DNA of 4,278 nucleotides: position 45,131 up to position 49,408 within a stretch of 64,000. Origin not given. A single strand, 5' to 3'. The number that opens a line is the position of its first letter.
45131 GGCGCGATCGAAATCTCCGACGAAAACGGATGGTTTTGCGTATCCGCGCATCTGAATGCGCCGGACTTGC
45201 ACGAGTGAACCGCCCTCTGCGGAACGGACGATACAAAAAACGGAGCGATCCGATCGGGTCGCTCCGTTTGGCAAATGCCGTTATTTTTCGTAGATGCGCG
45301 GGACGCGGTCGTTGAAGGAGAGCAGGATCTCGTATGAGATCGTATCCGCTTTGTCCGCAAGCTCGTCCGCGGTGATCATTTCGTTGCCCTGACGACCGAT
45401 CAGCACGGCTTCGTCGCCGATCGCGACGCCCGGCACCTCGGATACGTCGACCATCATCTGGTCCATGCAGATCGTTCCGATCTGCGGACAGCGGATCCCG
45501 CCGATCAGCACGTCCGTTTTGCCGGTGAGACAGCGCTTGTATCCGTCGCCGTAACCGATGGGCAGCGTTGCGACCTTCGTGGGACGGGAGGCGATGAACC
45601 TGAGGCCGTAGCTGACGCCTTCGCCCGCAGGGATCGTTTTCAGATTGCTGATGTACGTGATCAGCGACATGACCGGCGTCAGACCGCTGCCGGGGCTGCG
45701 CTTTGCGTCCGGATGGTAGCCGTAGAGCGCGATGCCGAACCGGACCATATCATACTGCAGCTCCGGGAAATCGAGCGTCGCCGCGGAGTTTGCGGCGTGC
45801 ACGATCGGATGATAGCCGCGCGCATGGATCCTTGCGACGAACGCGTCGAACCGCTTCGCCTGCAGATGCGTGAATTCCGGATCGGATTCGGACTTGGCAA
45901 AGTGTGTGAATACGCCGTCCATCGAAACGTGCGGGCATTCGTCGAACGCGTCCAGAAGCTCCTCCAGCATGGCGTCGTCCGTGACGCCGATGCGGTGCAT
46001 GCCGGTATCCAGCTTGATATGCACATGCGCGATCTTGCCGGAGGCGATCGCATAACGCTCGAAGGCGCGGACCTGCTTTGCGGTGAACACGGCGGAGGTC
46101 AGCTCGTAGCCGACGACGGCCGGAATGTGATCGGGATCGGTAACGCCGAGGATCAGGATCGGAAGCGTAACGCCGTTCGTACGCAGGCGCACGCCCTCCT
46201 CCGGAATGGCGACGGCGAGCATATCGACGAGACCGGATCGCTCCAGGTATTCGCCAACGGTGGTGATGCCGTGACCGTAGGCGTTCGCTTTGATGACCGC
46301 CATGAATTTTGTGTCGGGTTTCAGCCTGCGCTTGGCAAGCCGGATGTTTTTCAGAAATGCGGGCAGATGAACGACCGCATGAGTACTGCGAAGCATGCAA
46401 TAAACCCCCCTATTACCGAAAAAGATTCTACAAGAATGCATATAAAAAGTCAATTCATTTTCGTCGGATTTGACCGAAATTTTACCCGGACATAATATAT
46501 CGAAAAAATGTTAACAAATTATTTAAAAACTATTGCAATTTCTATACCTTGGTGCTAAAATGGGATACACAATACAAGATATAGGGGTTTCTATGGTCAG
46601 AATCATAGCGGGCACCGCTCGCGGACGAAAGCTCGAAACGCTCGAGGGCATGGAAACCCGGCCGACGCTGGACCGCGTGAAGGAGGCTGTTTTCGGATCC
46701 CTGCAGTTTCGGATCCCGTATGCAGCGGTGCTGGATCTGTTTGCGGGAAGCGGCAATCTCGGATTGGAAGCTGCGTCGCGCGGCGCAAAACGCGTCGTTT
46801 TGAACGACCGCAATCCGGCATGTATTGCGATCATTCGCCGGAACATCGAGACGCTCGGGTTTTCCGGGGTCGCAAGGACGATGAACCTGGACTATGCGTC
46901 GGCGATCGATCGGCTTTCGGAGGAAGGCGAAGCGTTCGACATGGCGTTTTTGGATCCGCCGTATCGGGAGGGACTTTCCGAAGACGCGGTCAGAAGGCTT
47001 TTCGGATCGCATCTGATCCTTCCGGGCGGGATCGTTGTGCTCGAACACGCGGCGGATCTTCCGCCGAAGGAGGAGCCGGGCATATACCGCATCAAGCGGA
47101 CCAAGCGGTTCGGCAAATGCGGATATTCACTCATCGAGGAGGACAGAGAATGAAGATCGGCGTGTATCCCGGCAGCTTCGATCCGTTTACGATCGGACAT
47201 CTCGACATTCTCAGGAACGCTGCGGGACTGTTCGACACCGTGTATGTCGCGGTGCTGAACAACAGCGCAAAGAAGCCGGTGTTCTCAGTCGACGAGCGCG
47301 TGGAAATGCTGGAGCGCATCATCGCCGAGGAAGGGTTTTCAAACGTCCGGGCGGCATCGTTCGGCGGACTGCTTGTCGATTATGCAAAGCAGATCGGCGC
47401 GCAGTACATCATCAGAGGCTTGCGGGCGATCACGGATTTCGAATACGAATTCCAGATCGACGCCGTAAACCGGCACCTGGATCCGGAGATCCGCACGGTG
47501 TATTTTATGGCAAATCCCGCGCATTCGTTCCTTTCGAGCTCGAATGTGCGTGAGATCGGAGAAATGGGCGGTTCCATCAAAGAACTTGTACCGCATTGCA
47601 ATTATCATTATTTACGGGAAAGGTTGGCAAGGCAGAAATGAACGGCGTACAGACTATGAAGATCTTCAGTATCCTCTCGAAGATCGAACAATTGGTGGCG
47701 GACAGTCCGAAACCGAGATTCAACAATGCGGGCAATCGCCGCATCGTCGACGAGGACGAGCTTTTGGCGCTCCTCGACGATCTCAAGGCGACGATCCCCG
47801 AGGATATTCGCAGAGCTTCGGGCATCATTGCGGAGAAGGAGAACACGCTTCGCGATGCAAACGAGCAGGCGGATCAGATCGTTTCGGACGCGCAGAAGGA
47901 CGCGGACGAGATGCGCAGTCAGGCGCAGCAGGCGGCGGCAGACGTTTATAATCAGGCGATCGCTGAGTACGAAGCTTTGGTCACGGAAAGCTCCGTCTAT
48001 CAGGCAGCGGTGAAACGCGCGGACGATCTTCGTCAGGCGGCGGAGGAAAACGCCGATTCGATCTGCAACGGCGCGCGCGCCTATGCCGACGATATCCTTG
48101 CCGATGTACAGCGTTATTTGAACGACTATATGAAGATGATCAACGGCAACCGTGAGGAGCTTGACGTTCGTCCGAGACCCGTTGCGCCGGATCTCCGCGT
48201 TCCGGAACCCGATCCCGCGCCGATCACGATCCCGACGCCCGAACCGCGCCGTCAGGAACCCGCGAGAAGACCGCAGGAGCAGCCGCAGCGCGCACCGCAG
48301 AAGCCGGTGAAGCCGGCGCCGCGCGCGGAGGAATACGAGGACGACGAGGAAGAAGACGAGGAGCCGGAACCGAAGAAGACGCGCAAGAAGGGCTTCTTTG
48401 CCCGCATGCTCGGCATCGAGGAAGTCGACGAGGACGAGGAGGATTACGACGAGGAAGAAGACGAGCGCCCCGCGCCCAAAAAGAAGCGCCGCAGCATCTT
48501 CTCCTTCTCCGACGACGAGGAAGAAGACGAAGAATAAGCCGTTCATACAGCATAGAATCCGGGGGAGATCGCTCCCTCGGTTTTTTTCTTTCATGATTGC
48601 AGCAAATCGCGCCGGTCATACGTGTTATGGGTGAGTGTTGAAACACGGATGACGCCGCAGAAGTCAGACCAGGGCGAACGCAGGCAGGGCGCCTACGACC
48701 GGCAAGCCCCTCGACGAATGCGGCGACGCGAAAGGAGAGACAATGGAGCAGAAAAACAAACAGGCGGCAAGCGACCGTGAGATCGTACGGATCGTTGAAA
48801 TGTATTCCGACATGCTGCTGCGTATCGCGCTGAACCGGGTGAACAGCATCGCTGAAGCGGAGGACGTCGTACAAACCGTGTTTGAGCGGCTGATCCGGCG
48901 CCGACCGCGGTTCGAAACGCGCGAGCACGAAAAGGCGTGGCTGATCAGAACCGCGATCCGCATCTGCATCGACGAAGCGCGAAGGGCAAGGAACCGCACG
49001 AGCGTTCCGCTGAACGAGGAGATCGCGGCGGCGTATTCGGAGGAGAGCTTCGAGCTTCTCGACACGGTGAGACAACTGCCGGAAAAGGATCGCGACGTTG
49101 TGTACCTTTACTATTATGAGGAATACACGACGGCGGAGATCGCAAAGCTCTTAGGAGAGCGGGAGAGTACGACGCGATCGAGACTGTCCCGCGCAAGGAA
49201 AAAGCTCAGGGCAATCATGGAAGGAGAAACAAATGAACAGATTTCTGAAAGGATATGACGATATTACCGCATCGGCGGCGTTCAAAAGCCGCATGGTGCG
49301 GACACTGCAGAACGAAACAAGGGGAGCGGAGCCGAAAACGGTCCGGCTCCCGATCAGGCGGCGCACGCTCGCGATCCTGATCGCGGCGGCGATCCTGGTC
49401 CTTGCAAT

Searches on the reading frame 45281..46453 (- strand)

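Call 46: search_protein_families(library=pfam, proteins=[window:45281-46453:-], max_evalue=0.001)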
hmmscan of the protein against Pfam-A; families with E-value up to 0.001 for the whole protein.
window:45281-46453:- (390 aa): 2 families
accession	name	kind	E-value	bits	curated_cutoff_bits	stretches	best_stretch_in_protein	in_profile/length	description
PF01168.26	Ala_racemase_N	-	2.3e-63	214.3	24.1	1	28-248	1-220/220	Alanine racemase, N-terminal domain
PF00842.27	Ala_racemase_C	-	5e-48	162.3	25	1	261-388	1-127/127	Alanine racemase, C-terminal domain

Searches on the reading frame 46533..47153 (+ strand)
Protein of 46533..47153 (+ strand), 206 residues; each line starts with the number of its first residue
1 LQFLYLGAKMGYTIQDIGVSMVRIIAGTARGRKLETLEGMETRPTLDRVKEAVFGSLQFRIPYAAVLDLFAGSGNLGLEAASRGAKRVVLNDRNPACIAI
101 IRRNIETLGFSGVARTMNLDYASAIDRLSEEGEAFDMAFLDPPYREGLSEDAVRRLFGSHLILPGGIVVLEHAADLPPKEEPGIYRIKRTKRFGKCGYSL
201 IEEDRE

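Call 46: search_protein_families(library=pfam, proteins=[window:46533-47153:+], max_evalue=0.001)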
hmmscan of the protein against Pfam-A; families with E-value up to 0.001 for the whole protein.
window:46533-47153:+ (206 aa): 5 families
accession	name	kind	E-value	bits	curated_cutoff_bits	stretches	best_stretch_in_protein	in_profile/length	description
PF03602.21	Cons_hypoth95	-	2.3e-50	171.3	24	1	22-200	1-180/182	Conserved hypothetical protein 95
PF05175.20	MTS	-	8.3e-07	29.2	23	1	40-157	10-123/170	Methyltransferase small domain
PF13847.12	Methyltransf_31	-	4e-06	27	27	1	65-142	6-82/145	Methyltransferase domain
PF02086.21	MethyltransfD12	-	1.4e-05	25.4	22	1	62-107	17-64/253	D12 class N6 adenine-specific DNA methyltransferase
PF13649.12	Methyltransf_25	-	3.5e-05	24.8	27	1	66-140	1-70/97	Methyltransferase domain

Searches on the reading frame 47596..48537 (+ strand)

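Call 46: search_protein_families(library=pfam, proteins=[window:47596-48537:+], max_evalue=0.001)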
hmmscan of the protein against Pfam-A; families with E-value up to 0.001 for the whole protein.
window:47596-48537:+ (313 aa): 1 family
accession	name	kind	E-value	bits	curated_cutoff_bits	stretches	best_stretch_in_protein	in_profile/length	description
PF05103.18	DivIVA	-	0.00012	22.5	28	0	137-186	71-120/131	DivIVA protein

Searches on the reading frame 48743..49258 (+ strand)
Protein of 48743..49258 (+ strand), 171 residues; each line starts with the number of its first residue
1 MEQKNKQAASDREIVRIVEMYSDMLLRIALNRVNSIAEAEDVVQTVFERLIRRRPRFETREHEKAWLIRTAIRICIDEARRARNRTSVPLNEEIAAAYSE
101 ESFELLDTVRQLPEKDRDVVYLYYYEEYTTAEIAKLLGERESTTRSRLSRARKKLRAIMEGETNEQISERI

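Call 46: search_protein_families(library=pfam, proteins=[window:48743-49258:+], max_evalue=0.001)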
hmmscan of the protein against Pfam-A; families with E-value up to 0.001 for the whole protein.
window:48743-49258:+ (171 aa): 4 families
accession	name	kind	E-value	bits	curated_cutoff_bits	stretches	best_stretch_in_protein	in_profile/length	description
PF08281.18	Sigma70_r4_2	-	5e-17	61.7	25.7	1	104-155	3-54/54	Sigma-70, region 4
PF04542.20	Sigma70_r2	-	2.3e-15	56.6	24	1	17-84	1-70/71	Sigma-70 region 2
PF04545.22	Sigma70_r4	-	5.5e-14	51.9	24.1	1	111-157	4-50/50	Sigma-70, region 4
PF07638.17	Sigma70_ECF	-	0.00021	21.7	21.1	0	18-158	23-182/185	ECF sigma factor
